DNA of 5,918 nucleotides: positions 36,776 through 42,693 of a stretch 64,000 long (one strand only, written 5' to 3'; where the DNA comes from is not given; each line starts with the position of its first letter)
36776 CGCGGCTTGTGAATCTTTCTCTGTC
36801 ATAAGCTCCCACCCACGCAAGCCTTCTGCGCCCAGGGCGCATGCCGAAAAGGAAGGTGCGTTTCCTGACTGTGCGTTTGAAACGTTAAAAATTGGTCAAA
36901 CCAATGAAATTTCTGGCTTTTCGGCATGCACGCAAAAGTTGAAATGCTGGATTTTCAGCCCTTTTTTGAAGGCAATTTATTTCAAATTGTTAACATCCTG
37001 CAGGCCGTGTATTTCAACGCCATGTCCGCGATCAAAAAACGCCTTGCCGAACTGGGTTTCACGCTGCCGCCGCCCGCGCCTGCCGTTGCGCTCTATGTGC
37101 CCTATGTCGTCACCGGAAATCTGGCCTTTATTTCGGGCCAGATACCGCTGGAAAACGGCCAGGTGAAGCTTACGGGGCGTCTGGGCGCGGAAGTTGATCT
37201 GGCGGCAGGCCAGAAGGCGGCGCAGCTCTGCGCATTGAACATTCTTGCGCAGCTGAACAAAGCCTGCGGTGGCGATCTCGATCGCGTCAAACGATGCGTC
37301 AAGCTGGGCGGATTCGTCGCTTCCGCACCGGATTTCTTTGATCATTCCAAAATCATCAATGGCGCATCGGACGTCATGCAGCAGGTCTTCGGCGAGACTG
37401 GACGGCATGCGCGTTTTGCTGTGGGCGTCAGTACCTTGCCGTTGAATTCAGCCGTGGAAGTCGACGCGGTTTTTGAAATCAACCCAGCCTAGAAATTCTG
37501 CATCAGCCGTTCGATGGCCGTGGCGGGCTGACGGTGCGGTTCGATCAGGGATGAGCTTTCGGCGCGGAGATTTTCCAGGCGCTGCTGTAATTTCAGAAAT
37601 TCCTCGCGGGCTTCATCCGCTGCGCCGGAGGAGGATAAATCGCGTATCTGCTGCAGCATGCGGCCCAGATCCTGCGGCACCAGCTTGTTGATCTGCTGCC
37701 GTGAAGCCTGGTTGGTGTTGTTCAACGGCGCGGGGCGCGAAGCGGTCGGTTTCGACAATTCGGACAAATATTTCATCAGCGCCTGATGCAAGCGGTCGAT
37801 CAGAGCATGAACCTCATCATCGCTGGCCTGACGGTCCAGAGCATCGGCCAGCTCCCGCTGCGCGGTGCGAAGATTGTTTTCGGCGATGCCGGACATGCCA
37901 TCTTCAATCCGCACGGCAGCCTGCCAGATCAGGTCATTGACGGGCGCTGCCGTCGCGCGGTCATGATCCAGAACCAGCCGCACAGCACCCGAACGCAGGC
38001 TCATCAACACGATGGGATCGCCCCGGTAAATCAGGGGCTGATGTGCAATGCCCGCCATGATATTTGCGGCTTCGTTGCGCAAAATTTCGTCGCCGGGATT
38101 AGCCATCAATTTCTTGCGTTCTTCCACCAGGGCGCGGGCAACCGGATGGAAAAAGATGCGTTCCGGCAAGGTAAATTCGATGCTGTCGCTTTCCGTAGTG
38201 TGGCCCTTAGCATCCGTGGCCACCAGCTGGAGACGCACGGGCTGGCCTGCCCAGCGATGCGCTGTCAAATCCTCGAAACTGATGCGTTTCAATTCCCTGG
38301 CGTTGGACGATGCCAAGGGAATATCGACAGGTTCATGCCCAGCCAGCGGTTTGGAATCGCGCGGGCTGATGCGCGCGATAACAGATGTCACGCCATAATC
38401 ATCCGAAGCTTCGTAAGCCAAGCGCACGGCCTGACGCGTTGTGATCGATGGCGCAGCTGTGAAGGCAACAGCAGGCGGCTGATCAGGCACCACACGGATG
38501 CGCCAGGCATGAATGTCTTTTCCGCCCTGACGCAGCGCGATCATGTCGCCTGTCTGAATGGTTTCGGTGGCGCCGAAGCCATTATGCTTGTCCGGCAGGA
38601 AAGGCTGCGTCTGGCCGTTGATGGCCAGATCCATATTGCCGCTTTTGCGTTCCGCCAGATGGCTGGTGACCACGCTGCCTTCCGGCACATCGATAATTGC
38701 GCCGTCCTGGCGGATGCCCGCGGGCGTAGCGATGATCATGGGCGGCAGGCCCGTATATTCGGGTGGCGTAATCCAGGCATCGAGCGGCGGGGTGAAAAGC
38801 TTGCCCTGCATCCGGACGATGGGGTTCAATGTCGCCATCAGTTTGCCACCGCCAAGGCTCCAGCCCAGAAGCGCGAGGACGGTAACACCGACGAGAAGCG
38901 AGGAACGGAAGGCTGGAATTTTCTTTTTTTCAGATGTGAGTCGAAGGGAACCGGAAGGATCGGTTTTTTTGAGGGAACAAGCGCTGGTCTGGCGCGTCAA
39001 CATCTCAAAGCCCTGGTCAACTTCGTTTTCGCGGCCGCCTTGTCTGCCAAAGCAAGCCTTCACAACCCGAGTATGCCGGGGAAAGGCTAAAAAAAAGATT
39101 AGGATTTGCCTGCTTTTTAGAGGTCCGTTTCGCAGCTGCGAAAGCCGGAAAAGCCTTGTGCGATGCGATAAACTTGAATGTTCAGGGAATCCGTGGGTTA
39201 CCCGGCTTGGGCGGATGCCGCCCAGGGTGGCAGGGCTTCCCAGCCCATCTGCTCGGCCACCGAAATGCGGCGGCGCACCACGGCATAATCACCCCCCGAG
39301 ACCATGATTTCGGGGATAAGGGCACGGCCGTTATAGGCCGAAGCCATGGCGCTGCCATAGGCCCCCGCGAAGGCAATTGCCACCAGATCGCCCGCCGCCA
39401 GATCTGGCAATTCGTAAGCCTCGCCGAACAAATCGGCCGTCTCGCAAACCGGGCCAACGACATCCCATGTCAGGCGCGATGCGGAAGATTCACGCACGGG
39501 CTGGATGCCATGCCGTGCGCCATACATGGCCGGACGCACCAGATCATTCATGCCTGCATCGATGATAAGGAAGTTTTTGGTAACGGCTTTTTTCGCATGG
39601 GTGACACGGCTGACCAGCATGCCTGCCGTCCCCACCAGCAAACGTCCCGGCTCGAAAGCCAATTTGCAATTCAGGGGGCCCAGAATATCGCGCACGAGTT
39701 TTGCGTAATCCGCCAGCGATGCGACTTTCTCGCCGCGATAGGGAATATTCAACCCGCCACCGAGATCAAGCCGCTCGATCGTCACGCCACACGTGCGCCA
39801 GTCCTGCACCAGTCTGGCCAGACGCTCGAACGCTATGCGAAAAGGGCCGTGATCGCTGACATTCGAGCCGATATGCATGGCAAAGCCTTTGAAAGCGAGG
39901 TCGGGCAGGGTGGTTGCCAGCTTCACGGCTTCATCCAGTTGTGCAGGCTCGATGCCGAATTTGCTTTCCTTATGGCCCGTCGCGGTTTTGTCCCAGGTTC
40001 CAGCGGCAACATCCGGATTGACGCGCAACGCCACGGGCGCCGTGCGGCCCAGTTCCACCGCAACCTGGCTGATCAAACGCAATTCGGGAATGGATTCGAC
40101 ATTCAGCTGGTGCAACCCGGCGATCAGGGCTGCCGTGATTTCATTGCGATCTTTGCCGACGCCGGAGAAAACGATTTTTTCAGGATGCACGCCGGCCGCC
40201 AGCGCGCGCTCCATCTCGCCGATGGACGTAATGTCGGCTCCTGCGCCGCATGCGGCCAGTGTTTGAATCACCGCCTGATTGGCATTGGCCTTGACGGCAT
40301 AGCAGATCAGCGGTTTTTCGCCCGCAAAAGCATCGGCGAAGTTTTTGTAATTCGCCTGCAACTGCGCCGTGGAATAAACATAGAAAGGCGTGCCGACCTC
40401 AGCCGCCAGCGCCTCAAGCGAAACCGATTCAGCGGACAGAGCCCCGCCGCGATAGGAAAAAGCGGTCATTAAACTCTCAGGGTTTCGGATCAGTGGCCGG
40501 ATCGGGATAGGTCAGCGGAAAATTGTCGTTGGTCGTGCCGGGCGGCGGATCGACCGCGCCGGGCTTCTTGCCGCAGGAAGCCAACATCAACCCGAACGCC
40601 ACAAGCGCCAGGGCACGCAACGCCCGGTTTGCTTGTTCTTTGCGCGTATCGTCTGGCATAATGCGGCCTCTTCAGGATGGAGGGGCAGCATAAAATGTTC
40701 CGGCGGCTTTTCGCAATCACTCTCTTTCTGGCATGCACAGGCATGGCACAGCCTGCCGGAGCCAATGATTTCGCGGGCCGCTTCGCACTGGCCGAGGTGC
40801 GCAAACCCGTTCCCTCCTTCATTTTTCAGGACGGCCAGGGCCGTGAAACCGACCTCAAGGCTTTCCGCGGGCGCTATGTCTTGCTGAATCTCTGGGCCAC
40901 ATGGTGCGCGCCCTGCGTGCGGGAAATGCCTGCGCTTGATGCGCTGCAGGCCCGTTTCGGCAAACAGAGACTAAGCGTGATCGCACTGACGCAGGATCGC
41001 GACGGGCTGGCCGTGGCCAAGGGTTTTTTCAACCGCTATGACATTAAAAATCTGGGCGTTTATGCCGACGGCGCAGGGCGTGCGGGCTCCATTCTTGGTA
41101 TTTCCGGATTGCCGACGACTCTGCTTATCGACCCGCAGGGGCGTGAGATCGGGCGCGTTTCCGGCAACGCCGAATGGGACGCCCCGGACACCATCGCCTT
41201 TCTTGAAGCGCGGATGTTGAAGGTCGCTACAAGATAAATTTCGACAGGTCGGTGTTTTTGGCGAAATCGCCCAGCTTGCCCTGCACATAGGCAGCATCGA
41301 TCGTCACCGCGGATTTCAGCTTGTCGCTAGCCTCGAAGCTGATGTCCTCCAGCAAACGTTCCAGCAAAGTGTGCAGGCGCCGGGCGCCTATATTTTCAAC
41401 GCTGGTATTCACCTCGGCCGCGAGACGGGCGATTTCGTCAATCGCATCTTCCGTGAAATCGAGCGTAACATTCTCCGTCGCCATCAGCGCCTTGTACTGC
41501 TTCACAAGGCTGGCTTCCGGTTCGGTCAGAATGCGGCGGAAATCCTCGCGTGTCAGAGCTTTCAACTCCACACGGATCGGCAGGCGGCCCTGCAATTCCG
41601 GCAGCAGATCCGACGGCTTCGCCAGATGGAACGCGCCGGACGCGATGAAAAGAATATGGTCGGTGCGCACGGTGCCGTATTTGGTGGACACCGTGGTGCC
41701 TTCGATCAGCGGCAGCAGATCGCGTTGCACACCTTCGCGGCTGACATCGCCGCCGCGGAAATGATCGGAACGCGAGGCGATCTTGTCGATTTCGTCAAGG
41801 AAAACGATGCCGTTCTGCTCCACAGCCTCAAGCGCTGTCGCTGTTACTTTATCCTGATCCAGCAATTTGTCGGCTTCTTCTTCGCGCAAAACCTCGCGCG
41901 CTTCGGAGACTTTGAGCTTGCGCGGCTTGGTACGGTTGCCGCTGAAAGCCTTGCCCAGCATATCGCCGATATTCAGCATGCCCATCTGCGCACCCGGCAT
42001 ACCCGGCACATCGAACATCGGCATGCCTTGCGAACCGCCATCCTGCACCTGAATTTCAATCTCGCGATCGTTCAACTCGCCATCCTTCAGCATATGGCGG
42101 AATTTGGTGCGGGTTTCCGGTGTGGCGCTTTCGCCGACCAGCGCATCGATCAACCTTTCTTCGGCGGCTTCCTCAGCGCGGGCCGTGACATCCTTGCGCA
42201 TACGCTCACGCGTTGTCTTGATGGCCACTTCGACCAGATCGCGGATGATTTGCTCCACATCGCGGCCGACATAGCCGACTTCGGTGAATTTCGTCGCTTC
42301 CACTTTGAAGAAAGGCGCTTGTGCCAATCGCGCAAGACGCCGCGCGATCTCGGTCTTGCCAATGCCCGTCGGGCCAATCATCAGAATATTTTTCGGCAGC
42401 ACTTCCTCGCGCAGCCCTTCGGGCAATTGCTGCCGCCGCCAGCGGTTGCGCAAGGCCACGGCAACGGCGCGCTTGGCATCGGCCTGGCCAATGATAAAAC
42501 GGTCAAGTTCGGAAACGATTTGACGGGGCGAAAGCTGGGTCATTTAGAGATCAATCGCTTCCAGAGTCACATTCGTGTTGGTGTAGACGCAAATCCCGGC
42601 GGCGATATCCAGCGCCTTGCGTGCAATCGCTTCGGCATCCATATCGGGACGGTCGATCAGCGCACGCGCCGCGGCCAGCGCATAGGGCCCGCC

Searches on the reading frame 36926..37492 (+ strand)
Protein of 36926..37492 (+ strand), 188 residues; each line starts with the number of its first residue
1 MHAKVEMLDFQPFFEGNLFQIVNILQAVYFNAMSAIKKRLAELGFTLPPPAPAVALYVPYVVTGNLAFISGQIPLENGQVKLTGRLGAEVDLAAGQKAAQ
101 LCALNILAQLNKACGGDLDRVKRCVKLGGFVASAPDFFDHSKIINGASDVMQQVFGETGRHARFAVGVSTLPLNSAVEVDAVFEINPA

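Call 5: search_protein_families(library=pfam, proteins=[window:36926-37492:+], max_evalue=0.01)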
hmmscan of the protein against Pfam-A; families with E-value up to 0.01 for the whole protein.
window:36926-37492:+ (188 aa): 2 families
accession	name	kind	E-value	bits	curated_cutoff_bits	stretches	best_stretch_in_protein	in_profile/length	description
PF14588.11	YjgF_endoribonc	-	3.6e-27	95.4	35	1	39-179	3-142/148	YjgF/chorismate_mutase-like, putative endoribonuclease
PF01042.26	Ribonuc_L-PSP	-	3.3e-15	56.6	27.3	1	52-182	5-118/121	Endoribonuclease L-PSP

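Call 7: search_protein_families(library=ncbifam, proteins=[window:36926-37492:+], max_evalue=0.01)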
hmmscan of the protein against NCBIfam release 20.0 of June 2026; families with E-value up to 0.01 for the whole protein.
window:36926-37492:+ (188 aa): 2 families
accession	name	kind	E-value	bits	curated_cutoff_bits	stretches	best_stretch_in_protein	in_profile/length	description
TIGR00004.1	TIGR00004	subfamily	4.3e-10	39.9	106.25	1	53-183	12-123/125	Rid family detoxifying hydrolase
NF008490.0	PRK11401.1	equivalog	0.0038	17.1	222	1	53-182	13-124/129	enamine/imine deaminase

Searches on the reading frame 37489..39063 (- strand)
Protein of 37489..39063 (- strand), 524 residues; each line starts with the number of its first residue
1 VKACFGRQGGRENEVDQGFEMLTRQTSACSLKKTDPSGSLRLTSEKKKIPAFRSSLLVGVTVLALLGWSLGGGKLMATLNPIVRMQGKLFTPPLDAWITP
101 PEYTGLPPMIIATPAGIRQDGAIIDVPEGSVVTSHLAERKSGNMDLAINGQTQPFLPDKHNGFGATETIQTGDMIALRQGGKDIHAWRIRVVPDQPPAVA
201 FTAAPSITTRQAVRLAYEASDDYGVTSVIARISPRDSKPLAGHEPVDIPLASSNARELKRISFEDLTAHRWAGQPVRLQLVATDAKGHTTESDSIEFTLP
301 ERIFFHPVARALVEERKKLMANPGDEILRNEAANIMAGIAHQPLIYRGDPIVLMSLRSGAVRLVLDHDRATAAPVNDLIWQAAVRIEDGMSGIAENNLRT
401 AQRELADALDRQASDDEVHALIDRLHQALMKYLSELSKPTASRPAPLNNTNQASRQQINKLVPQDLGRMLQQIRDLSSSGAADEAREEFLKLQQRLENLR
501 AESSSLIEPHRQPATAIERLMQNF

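Call 5: search_protein_families(library=pfam, proteins=[window:37489-39063:-], max_evalue=0.01)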
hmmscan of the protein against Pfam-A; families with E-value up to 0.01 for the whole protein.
window:37489-39063:- (524 aa): 1 family
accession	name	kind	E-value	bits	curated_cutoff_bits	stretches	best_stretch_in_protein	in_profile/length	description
PF13779.11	DUF4175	-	5.1e-101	339.5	27.3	1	51-506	144-593/825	Domain of unknown function (DUF4175)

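Call 7: search_protein_families(library=ncbifam, proteins=[window:37489-39063:-], max_evalue=0.01)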
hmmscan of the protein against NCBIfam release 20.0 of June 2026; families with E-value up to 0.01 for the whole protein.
window:37489-39063:- (524 aa): 1 family
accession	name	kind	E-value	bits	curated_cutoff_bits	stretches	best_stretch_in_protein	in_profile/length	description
TIGR02302.1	aProt_lowcomp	hypoth_equivalog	6.8e-67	226.4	394.3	1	93-504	180-608/851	TIGR02302 family protein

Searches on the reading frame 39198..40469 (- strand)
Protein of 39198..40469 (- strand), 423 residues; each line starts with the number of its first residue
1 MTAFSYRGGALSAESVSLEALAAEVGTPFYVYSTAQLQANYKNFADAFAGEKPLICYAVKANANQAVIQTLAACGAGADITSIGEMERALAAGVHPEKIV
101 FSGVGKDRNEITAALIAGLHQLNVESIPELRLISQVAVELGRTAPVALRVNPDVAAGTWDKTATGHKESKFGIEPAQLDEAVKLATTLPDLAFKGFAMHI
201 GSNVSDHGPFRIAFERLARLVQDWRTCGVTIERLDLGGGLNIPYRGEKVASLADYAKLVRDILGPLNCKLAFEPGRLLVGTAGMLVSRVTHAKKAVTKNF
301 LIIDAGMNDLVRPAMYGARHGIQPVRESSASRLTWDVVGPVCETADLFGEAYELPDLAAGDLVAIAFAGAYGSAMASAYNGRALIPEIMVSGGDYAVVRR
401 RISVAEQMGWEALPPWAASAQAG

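Call 5: search_protein_families(library=pfam, proteins=[window:39198-40469:-], max_evalue=0.01)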
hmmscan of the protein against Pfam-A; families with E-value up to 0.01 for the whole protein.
window:39198-40469:- (423 aa): 3 families
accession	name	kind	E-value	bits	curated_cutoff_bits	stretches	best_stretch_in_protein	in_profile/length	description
PF02784.22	Orn_Arg_deC_N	-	1.2e-56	192.3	23.4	1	35-279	2-246/247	Pyridoxal-dependent decarboxylase, pyridoxal binding domain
PF00278.28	Orn_DAP_Arg_deC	-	2.1e-25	89.3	23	1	29-369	1-95/95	Pyridoxal-dependent decarboxylase, C-terminal sheet domain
PF01168.26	Ala_racemase_N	-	1e-10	42.2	24.1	1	34-233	3-190/220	Alanine racemase, N-terminal domain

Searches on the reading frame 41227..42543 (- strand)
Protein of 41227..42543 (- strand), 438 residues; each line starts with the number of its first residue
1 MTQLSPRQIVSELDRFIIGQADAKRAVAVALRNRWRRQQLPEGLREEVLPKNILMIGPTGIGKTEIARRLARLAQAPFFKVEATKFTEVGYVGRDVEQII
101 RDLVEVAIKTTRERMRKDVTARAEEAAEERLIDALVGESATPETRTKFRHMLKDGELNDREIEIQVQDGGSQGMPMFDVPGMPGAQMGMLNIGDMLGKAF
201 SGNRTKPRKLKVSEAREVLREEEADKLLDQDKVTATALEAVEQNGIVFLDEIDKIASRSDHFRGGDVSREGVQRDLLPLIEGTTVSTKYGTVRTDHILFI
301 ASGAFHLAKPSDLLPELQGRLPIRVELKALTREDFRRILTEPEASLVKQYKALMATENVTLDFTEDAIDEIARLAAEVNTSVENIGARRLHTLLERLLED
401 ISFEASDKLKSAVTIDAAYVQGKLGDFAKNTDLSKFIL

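Call 5: search_protein_families(library=pfam, proteins=[window:41227-42543:-], max_evalue=0.01)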
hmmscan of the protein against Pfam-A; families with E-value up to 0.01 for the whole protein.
window:41227-42543:- (438 aa): 13 families
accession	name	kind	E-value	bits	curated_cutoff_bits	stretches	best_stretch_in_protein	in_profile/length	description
PF07724.20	AAA_2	-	7.1e-34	117.7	27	2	197-324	28-166/166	AAA domain (Cdc48 subfamily)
PF00004.35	AAA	-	5.6e-16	59.6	21.2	2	53-102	1-52/131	ATPase family associated with various cellular activities (AAA)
PF07728.20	AAA_5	-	5.9e-08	33.2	22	1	52-88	1-38/139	AAA domain (dynein-related subfamily)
PF13191.12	AAA_16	-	7.3e-06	27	32.6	1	50-137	24-100/167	AAA ATPase domain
PF13401.12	AAA_22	-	1.9e-05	25.4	27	1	52-128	7-84/130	AAA domain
PF10431.15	ClpB_D2-small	-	2.2e-05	24.8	21.9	1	330-400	1-62/81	C-terminal, D2-small domain, of ClpB protein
PF01078.27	Mg_chelatase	-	0.00015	21.7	20.3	1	52-75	24-47/207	Magnesium chelatase, subunit ChlI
PF05496.18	RuvB_N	-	0.00019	21.6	27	0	18-141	10-122/159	Holliday junction DNA helicase RuvB P-loop domain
PF00493.29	MCM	-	0.00022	20.9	23.3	0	8-80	17-87/224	MCM P-loop domain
PF05729.18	NACHT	-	0.00055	20.3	26.7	0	53-76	3-26/167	NACHT domain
PF13521.12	AAA_28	-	0.0016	19.1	27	1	53-122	2-72/164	AAA domain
PF20030.5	bpMoxR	-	0.0035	16.9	27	0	51-93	32-74/205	MoxR domain in the MoxR-vWA-beta-propeller ternary systems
PF01695.23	IstB_IS21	-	0.0069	16.3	24.1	0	51-80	93-122/238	IstB-like ATP binding protein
